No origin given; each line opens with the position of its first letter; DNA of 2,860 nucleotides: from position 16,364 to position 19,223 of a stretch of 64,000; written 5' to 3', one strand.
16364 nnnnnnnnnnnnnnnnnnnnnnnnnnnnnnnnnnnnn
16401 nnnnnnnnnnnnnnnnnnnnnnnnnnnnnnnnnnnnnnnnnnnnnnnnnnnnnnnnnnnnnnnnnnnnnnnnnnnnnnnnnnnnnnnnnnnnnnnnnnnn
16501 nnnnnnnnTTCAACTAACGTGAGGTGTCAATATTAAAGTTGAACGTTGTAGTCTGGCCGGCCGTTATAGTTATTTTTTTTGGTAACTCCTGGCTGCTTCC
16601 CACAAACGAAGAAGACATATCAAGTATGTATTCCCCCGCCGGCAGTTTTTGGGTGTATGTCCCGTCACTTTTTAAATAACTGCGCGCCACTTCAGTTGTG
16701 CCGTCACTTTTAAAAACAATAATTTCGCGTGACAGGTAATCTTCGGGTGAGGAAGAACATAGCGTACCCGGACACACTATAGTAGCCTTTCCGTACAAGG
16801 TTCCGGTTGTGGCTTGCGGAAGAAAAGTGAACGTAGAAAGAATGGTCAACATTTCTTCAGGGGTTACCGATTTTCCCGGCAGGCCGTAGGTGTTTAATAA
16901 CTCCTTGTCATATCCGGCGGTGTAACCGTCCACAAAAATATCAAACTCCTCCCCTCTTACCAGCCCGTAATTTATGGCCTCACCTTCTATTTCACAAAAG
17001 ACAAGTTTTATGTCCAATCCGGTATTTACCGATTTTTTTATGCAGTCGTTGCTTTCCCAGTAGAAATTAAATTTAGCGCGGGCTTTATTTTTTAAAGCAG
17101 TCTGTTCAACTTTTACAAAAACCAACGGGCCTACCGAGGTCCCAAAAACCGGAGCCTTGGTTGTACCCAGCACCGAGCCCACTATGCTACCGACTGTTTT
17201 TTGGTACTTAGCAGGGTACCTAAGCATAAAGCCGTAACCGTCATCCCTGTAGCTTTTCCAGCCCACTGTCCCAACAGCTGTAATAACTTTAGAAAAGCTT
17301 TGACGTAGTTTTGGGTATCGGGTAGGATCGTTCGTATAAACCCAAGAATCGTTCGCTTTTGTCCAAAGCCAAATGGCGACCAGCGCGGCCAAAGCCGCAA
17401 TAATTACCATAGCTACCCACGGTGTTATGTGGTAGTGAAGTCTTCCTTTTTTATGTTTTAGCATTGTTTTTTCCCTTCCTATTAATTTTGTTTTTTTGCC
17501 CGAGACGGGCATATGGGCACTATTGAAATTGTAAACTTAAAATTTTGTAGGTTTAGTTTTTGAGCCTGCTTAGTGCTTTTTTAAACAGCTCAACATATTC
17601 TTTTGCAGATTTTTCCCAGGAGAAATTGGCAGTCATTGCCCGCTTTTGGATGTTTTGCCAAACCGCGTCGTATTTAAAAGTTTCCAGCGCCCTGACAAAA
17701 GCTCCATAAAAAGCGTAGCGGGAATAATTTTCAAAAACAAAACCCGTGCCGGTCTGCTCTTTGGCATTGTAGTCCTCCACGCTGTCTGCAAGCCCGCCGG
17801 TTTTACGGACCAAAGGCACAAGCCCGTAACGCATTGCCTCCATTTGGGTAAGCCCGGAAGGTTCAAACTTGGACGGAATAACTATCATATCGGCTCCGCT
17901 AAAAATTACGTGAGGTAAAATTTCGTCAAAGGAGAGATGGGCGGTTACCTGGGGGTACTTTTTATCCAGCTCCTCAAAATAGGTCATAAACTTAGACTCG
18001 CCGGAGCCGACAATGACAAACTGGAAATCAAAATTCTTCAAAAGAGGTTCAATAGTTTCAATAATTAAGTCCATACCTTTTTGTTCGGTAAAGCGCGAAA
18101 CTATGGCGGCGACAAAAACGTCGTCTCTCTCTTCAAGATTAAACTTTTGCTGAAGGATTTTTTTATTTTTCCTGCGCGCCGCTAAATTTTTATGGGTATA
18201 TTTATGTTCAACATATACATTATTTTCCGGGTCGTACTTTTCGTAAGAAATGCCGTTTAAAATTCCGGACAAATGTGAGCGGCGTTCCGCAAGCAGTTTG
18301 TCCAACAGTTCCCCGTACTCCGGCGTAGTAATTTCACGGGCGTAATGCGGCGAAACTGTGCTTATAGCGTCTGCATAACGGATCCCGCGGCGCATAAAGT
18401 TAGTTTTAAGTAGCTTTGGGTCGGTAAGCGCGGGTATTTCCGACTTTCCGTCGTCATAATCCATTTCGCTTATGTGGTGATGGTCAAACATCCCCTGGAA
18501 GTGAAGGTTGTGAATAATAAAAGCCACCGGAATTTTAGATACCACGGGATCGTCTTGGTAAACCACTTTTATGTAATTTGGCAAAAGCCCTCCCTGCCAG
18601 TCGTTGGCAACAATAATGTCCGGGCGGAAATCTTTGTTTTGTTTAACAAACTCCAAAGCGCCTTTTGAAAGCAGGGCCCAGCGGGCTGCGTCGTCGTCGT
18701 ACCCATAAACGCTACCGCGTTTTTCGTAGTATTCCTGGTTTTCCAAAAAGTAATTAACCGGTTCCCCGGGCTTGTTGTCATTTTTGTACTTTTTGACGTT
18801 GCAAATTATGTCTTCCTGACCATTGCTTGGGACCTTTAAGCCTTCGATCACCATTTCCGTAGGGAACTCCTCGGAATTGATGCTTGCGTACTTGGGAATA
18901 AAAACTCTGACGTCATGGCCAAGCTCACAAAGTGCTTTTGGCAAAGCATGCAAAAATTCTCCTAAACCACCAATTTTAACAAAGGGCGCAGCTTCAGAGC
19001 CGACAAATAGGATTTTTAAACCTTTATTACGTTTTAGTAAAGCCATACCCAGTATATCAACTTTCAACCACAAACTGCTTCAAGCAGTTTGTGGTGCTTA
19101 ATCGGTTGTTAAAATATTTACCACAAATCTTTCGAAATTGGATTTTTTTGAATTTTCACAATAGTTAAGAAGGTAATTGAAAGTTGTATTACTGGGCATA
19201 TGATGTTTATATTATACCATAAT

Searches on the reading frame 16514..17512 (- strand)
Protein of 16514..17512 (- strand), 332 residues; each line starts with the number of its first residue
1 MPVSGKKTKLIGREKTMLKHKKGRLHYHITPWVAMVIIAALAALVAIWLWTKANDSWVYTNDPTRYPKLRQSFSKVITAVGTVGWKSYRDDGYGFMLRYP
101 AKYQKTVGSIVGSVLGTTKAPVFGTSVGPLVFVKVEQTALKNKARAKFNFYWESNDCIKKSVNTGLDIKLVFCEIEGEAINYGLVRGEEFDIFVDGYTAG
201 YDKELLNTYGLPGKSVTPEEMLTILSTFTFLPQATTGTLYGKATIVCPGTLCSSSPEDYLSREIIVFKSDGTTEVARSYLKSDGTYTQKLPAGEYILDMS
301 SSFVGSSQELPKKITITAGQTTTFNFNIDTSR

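Call 3: search_protein_families(library=pfam, proteins=[window:16514-17512:-], max_evalue=0.1)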
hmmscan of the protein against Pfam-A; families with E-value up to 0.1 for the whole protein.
window:16514-17512:- (332 aa): 3 families
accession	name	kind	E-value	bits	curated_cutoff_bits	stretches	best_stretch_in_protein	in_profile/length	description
PF13620.12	CarboxypepD_reg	-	0.00075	20.2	32.3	1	269-327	23-80/82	Carboxypeptidase regulatory-like domain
PF04306.18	DUF456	-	0.01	16.5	29.4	1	98-138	56-96/139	Protein of unknown function (DUF456)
PF03707.21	MHYT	-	0.068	13.6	21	0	23-57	19-53/59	Bacterial signalling protein N terminal repeat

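Call 33: find_homologous_proteins(query=window:16514-17512:-)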
Query window:16514-17512:- (332 aa): 14 proteins with E <= 0.001 among 2093 candidates.
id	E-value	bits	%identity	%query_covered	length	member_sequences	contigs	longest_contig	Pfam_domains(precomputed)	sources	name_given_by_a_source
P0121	7.3e-211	717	100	95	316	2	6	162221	-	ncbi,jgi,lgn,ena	-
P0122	2.7e-90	321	63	65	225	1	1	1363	-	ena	-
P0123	1.3e-88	315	57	70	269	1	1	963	-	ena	-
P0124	2.4e-87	311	62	66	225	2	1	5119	-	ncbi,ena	-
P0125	5.5e-68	247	52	64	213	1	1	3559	-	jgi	jgi:hypothetical protein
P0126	1.1e-55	207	49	62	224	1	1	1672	-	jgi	jgi:hypothetical protein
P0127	9.1e-53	197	44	67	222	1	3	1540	-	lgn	-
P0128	6.7e-52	195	43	62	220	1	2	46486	-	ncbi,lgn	-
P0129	9.1e-51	191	48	62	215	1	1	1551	-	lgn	-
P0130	1.3e-50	190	45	62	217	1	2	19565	-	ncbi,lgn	ncbi:MAG: hypothetical protein ABL917_02215 [Parcubacteria group bacterium]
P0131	3.2e-48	182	44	62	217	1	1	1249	-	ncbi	-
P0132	3.3e-48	182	46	63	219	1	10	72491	-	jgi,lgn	jgi:hypothetical protein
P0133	1.1e-16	79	44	30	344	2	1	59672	-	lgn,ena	-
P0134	1.2e-5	43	38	32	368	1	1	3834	PF13620.13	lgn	-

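Call 34: find_encoding_contigs(protein=P0124, flank=6000, max_places=2)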
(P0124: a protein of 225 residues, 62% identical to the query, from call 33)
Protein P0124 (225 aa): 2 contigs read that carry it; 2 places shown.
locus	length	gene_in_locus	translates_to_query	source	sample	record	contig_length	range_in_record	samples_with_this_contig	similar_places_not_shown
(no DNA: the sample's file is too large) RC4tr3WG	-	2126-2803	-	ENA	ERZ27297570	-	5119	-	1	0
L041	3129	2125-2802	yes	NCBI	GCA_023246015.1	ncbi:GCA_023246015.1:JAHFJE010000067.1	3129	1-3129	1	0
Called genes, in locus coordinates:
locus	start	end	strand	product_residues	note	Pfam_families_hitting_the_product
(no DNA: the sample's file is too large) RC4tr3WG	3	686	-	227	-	?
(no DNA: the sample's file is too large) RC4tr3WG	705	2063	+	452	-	PF01336:tRNA_anti-codon, PF00152:tRNA-synt_2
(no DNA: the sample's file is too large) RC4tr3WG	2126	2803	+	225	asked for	-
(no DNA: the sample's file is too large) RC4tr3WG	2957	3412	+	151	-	PF04073:tRNA_edit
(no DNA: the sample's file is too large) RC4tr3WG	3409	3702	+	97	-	-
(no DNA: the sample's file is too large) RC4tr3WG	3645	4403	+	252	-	PF02616:SMC_ScpA, PF04824:Rad21_Rec8 (weak)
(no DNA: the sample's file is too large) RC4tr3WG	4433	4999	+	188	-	PF04079:SMC_ScpB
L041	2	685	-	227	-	?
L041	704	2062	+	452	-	PF01336:tRNA_anti-codon, PF00152:tRNA-synt_2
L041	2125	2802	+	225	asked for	-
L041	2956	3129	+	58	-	?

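Call 35: find_encoding_contigs(protein=P0132, flank=8000, max_places=2)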
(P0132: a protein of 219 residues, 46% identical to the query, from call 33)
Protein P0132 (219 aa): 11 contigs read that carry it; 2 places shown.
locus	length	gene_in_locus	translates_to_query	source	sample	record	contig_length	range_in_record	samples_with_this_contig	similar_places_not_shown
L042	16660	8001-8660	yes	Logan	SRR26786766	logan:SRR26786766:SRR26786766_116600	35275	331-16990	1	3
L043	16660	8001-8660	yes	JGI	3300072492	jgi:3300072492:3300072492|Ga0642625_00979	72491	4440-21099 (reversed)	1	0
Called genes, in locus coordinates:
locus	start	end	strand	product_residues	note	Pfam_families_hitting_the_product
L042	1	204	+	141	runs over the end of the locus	PF22381:Staph_reg_Sar_Rot (weak), PF12802:MarR_2 (weak), PF01047:MarR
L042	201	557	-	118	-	-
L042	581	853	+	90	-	PF01016:Ribosomal_L27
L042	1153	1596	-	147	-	PF01281:Ribosomal_L9_N, PF03948:Ribosomal_L9_C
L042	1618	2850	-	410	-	PF22694:CtpB_N-like (weak), PF00595:PDZ, PF13180:PDZ_2, PF17820:PDZ_6, PF03572:Peptidase_S41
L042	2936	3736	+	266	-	PF01544:CorA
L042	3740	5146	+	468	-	PF01406:tRNA-synt_1e, PF23493:CysS_C (weak)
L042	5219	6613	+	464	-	PF00772:DnaB, PF13481:AAA_25, PF03796:DnaB_C, PF06745:ATPase (faint)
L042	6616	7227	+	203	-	PF21176:RecR_HhH, PF01751:Toprim (weak), PF13662:Toprim_4, PF21175:RecR_C (weak)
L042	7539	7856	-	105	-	PF00829:Ribosomal_L21p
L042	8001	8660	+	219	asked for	-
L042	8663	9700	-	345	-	PF02646:RmuC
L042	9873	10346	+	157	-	PF09424:YqeY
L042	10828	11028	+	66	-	-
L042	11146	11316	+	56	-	-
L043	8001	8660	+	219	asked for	-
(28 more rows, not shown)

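Call 36: find_encoding_contigs(protein=P0128, flank=8000, max_places=2)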
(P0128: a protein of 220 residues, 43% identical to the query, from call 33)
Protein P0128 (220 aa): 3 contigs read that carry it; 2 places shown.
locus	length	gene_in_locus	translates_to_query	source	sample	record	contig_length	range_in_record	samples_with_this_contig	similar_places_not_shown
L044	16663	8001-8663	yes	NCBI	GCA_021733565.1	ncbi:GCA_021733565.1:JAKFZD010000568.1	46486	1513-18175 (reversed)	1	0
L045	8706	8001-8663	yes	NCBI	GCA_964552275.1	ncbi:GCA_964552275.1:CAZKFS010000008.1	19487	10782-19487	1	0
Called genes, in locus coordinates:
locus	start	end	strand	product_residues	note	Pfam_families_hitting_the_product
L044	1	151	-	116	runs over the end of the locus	-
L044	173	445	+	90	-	PF01016:Ribosomal_L27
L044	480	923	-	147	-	PF01281:Ribosomal_L9_N, PF03948:Ribosomal_L9_C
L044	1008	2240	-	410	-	PF22694:CtpB_N-like, PF00595:PDZ, PF13180:PDZ_2, PF17820:PDZ_6, PF03572:Peptidase_S41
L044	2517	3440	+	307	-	PF01544:CorA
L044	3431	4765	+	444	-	PF00133:tRNA-synt_1 (faint), PF01406:tRNA-synt_1e, PF09334:tRNA-synt_1g (faint), PF23493:CysS_C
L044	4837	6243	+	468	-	PF00772:DnaB, PF03796:DnaB_C, PF06745:ATPase (weak), PF13481:AAA_25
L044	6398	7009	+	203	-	PF21176:RecR_HhH, PF01751:Toprim (weak), PF13662:Toprim_4, PF21175:RecR_C (weak)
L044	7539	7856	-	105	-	PF00829:Ribosomal_L21p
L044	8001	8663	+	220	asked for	-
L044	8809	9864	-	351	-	PF02646:RmuC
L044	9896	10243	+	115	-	-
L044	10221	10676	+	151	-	PF02637:GatB_Yqey (faint), PF09424:YqeY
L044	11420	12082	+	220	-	PF01471:PG_binding_1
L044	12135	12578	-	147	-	PF10604:Polyketide_cyc2 (weak)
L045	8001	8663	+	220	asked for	-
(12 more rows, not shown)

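Call 50: predict_structure(alignment_id=A3)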
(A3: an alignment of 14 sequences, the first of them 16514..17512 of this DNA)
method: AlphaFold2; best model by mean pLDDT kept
length: 332 residues; sequences in the alignment: 14
mean_pLDDT: 80.9   pTM: 0.62
mean pLDDT of the five models: 80.9, 80.0, 78.6, 76.7, 75.8
residues with pLDDT >= 90: 119; 70-90: 144; 50-70: 46; < 50: 23
segments of 3 or more residues with pLDDT < 50: 1-3, 12-28
pLDDT, mean of each block of 10 residues (from residue 1): 48 45 48 72 68 64 80 84 93 94 93 88 93 92 94 92 88 86 92 89 89 81 94 82 79 68 86 87 88 87 59 86 84 62
secondary structure, 60 per line:
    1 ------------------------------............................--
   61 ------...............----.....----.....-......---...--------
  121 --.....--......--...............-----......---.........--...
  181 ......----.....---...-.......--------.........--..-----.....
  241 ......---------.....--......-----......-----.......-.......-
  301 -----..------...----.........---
elements in order: H31-58 H67-81 E86-90 E95-99 H101-106 E110-112 E123-127 E130-135 H138-152 E158-163 E167-175 E178-186 E191-195 H203-209 H218-226 E236-246 H256-260 E263-268 E274-279 E285-291 E293-299 E314-316 E321-329

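Call 52: fold_search(model_id=the predicted structure, library=pdb)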
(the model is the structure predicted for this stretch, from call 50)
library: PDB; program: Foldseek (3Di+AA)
matches with E <= 10: 849; with E <= 0.001: 14
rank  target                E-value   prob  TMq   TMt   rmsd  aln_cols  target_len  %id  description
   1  6fwv_B                1.3e-05  1.00  0.22  0.15  21.0       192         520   10  The Bacillus anthracis TIE protein (released 2018-08-08)
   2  3phs                  1.3e-05  1.00  0.24  0.32  12.9       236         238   14  Crystal Structure of GBS52, the minor pilin in gram-positive pathogen Streptococcus agalactiae (released 2010-11-17)
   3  6fwv_A                2.4e-05  1.00  0.22  0.15  20.9       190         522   10  The Bacillus anthracis TIE protein (released 2018-08-08)
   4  4v4c_B                3.3e-04  1.00  0.20  0.24   9.6       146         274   13  Crystal Structure of Pyrogallol-Phloroglucinol Transhydroxylase from Pelobacter acidigallici (released 2014-07-09)
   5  10ps                  3.9e-04  1.00  0.20  0.13  16.4       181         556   13  Crystal structure of SdrD A2-A3-B1-B2 domains from Staphylococcus aureus JH1 (released 2026-02-11)
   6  3irp                  5.6e-04  0.96  0.22  0.18  17.0       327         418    9  Crystal structure of functional region of UafA from Staphylococcus saprophyticus at 1.50 angstrom resolution (released 2010-09-08)
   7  6hif_Y                5.9e-04  1.00  0.21  0.72   3.8       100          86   15  Kuenenia stuttgartiensis hydrazine dehydrogenase complex (released 2019-04-17)
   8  8bdw_H                7.0e-04  1.00  0.21  0.63   4.9       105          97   15  Crystal structure of CnaB2 domain from Lactobacillus plantarum (released 2023-02-22)
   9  4yok                  7.0e-04  1.00  0.21  0.33   5.6       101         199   17  Crystal structure of a DUF3823 family protein (PARMER_04126) from Parabacteroides merdae ATCC 43184 at 1.80 A resolution (released 2015-03-25)
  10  3irz                  7.5e-04  1.00  0.23  0.19  14.0       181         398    8  Crystal structure of functional region of UafA from Staphylococcus saprophyticus in P212121 form (released 2010-09-08)
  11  8bdw_A                8.4e-04  1.00  0.21  0.65   4.5       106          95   15  Crystal structure of CnaB2 domain from Lactobacillus plantarum (released 2023-02-22)
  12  4fxt_D                9.5e-04  1.00  0.18  0.30   5.3       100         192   22  Crystal structure of a DUF3823 family protein (BACOVA_02663) from Bacteroides ovatus ATCC 8483 at 2.77 A resolution (released 2012-07-25)
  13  4fxt_K                9.5e-04  1.00  0.18  0.29   4.9       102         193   22  Crystal structure of a DUF3823 family protein (BACOVA_02663) from Bacteroides ovatus ATCC 8483 at 2.77 A resolution (released 2012-07-25)
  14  8vdk                  9.5e-04  0.87  0.21  0.17  21.5       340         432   12  Crystal Structure of LPXTG-motif Cell Wall Anchor Domain Protein MSCRAMM_SdrD from Staphylococcus aureus (released 2024-08-07)
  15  3is1                  1.1e-03  1.00  0.20  0.17  16.2       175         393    7  Crystal structure of functional region of UafA from Staphylococcus saprophyticus in C2 form at 2.45 angstrom resolution (released 2010-09-08)
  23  2xb3                  1.7e-03  0.98  0.22  0.40   8.2       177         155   12  The Structure of Cyanobacterial PsbP (released 2010-08-25)
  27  1v2b_B                2.4e-03  0.95  0.22  0.40   8.7       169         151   10  Crystal Structure of PsbP Protein in the Oxygen-Evolving Complex of Photosystem II from Higher Plants (released 2004-05-18)
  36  1v2b_A                5.0e-03  0.91  0.22  0.40   8.5       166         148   11  Crystal Structure of PsbP Protein in the Oxygen-Evolving Complex of Photosystem II from Higher Plants (released 2004-05-18)
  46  3hlz_A                1.0e-02  0.93  0.23  0.27   7.1       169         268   12  Crystal structure of BT_1490 (NP_810393.1) from BACTEROIDES THETAIOTAOMICRON VPI-5482 at 1.50 A resolution (released 2009-06-16)
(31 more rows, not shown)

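Call 58: search_protein_families(library=ncbifam, proteins=[window:16514-17512:-], max_evalue=0.001)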
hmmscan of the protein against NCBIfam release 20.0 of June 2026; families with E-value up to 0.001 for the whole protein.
window:16514-17512:- (332 aa): 0 families

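Call 66: search_protein_families(library=padloc, proteins=[window:16514-17512:-], max_evalue=0.01)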
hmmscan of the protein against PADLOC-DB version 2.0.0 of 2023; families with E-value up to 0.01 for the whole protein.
window:16514-17512:- (332 aa): 0 families

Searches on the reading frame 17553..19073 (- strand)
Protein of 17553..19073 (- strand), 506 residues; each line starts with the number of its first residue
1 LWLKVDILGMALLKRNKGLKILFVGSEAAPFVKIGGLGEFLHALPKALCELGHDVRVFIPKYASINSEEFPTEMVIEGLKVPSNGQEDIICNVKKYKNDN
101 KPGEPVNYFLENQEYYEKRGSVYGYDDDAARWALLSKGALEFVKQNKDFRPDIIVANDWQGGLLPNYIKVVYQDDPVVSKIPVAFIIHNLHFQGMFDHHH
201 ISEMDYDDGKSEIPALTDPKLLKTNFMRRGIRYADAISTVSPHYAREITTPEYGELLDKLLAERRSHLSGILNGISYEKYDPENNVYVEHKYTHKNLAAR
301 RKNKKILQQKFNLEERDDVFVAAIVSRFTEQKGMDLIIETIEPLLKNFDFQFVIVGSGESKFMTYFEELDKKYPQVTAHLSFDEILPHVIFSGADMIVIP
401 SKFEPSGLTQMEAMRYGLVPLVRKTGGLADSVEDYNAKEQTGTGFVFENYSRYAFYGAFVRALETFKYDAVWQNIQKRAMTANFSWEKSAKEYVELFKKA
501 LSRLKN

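Call 3: search_protein_families(library=pfam, proteins=[window:17553-19073:-], max_evalue=0.1)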
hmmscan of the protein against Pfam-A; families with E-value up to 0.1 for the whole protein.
window:17553-19073:- (506 aa): 7 families
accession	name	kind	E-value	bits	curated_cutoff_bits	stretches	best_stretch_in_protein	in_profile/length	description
PF08323.17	Glyco_transf_5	-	1.1e-66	225.4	22.7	1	20-262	1-238/239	Starch synthase catalytic domain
PF00534.26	Glycos_transf_1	-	2.9e-18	66.4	26.4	1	309-464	5-157/172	Glycosyl transferases group 1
PF13692.12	Glyco_trans_1_4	-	1.9e-14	54.6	27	1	323-464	5-141/142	Glycosyl transferases group 1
PF13579.12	Glyco_trans_4_4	-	1.1e-08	36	29.7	1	141-249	65-143/158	Glycosyl transferase 4-like domain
PF13439.12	Glyco_transf_4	-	8.5e-07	29.6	28.5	1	34-69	1-36/170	Glycosyltransferase Family 4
PF20706.3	GT4-conflict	-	9.2e-05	22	26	1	327-449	205-337/385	Family 4 Glycosyltransferase in conflict systems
PF22734.1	NNH2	-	0.035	14.2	27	1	469-501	97-129/181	NACHT N-terminal Helical domain 2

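Call 58: search_protein_families(library=ncbifam, proteins=[window:17553-19073:-], max_evalue=0.001)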
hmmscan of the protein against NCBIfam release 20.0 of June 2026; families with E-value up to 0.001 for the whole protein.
window:17553-19073:- (506 aa): 28 families (the best 25 are shown)
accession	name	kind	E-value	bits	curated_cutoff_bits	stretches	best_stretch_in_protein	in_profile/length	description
TIGR02095.1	glgA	subfamily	2e-149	498.3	328.45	1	20-499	2-476/477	glycogen/starch synthase, ADP-glucose type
NF001898.0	PRK00654.1-1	equivalog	3.5e-143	477.7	603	1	19-500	1-475/477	glycogen synthase GlgA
NF001903.0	PRK00654.2-2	equivalog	2.1e-127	425.7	616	1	19-502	1-480/482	glycogen synthase GlgA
NF001900.0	PRK00654.1-3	equivalog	1e-123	413.4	509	1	20-502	2-456/481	glycogen synthase GlgA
NF001899.0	PRK00654.1-2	equivalog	5.4e-123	410.9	459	1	20-500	2-475/478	glycogen synthase GlgA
NF001905.0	PRK00654.2-4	subfamily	5.2e-106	355.1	560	1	19-499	1-485/489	glycogen synthase GlgA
NF001901.0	PRK00654.1-5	equivalog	5.3e-99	332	649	1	15-503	20-494/502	glycogen synthase GlgA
NF010699.0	PRK14099.1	equivalog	7.5e-99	331.4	762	1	19-502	4-481/485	glycogen synthase GlgA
NF001902.0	PRK00654.2-1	equivalog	3.6e-90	302.9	845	1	21-499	3-488/492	glycogen synthase GlgA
NF010698.0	PRK14098.1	equivalog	7.9e-89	298.5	754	1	17-501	4-487/489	starch synthase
NF001906.0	PRK00654.2-5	equivalog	2.7e-86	290.5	870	1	17-501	4-484/485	glycogen synthase GlgA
NF001904.0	PRK00654.2-3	equivalog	2.9e-61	207.6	577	1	19-499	1-473/475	glycogen synthase GlgA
TIGR04157.1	glyco_rSAM_CFB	subfamily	1.4e-13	50.6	400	1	283-438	193-345/406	TIGR04157 family glycosyltransferase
TIGR03999.1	thiol_BshA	equivalog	1.1e-12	47.6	273.7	1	269-501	152-374/375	N-acetyl-alpha-D-glucosaminyl L-malate synthase BshA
NF038295.1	EPS_HpsP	equivalog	2.5e-10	39.9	550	1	300-499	190-386/388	hormogonium polysaccharide biosynthesis glycosyltransferase HpsP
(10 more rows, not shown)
